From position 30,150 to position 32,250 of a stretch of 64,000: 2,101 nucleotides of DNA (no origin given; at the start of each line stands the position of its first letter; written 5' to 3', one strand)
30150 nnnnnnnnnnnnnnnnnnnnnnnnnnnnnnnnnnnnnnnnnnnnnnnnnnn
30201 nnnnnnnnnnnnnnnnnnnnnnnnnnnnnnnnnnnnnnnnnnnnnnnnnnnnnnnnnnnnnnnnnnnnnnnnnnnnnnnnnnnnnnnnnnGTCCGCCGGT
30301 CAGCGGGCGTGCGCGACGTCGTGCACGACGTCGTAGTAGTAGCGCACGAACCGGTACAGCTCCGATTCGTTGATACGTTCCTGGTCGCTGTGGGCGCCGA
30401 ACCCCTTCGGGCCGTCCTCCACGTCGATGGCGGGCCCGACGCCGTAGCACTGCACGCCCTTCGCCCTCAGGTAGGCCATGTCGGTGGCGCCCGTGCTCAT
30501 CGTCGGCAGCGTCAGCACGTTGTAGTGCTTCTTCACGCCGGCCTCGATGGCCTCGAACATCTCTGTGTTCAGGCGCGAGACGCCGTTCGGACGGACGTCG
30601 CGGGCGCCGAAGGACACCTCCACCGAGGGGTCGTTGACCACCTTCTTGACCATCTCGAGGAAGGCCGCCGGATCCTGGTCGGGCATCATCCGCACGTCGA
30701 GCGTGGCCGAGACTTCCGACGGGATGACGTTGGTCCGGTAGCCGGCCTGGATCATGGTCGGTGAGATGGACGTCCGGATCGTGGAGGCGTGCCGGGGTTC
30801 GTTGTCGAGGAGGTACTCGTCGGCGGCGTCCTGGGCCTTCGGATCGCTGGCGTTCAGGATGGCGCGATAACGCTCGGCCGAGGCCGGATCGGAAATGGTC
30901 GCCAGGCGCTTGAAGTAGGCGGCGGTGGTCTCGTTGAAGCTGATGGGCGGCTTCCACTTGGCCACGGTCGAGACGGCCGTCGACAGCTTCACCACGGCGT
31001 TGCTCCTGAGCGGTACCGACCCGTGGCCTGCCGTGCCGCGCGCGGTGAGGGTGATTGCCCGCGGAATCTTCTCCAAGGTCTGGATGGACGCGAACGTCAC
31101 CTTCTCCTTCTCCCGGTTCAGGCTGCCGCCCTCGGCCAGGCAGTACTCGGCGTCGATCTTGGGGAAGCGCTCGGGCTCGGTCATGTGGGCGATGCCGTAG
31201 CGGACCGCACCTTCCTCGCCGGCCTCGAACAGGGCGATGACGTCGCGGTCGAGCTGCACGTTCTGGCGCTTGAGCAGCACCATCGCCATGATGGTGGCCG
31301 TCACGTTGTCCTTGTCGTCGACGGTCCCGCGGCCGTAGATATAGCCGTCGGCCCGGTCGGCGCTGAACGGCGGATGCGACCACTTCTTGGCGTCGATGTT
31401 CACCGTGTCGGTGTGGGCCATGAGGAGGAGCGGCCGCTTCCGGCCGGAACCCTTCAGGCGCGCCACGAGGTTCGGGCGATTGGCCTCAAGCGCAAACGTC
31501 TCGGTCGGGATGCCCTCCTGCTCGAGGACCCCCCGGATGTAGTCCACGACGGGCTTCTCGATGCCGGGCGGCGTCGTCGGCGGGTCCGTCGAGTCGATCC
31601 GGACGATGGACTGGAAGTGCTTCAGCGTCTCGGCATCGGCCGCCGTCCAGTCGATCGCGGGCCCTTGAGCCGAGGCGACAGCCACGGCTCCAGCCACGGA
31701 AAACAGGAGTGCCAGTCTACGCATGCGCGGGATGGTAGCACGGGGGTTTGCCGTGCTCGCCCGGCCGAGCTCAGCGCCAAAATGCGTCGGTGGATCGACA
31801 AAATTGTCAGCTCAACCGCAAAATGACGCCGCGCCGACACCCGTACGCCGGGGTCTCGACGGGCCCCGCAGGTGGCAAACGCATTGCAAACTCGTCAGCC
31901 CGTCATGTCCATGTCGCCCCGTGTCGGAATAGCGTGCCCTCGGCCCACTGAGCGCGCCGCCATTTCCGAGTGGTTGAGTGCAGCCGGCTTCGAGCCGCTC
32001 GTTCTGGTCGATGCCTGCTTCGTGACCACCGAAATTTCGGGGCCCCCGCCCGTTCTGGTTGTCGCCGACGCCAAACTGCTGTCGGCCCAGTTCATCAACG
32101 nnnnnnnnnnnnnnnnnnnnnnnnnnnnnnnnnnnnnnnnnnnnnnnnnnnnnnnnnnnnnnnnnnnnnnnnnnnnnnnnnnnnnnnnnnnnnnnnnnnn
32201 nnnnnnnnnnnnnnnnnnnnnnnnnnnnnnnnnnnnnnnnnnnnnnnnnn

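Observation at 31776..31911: Second near-consensus sigma-54 promoter, preceded by helically phased A-tracts, in front of the REC-like/PilZ gene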

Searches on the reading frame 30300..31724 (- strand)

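Call 11: search_protein_families(library=pfam, proteins=[window:30300-31724:-], max_evalue=0.01)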
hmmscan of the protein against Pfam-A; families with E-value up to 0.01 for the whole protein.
window:30300-31724:- (474 aa): 3 families
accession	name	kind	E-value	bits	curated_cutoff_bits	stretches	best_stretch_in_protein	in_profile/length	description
PF01546.33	Peptidase_M20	-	1.4e-29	103.9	24.6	1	100-468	1-205/206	Peptidase family M20/M25/M40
PF07687.19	M20_dimer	-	3.1e-12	46.8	21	1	225-368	10-104/107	Peptidase dimerisation domain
PF04389.22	Peptidase_M28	-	1e-07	32.4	21.3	1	85-173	1-69/193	Peptidase family M28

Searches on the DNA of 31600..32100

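Call 52: search_rna_families(source=window, start=31600, end=32100, threshold=evalue, max_evalue=1)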
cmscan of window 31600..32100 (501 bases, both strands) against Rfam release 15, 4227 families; matches with E-value up to 1: 0.
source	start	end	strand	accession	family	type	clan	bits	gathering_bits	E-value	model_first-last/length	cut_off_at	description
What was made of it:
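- No RNA family matches the region (call 52).
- Tried and rejected: Rfam on 31600-32100 with permissive thresholds gave no match (call 52), so there is no known RNA element.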
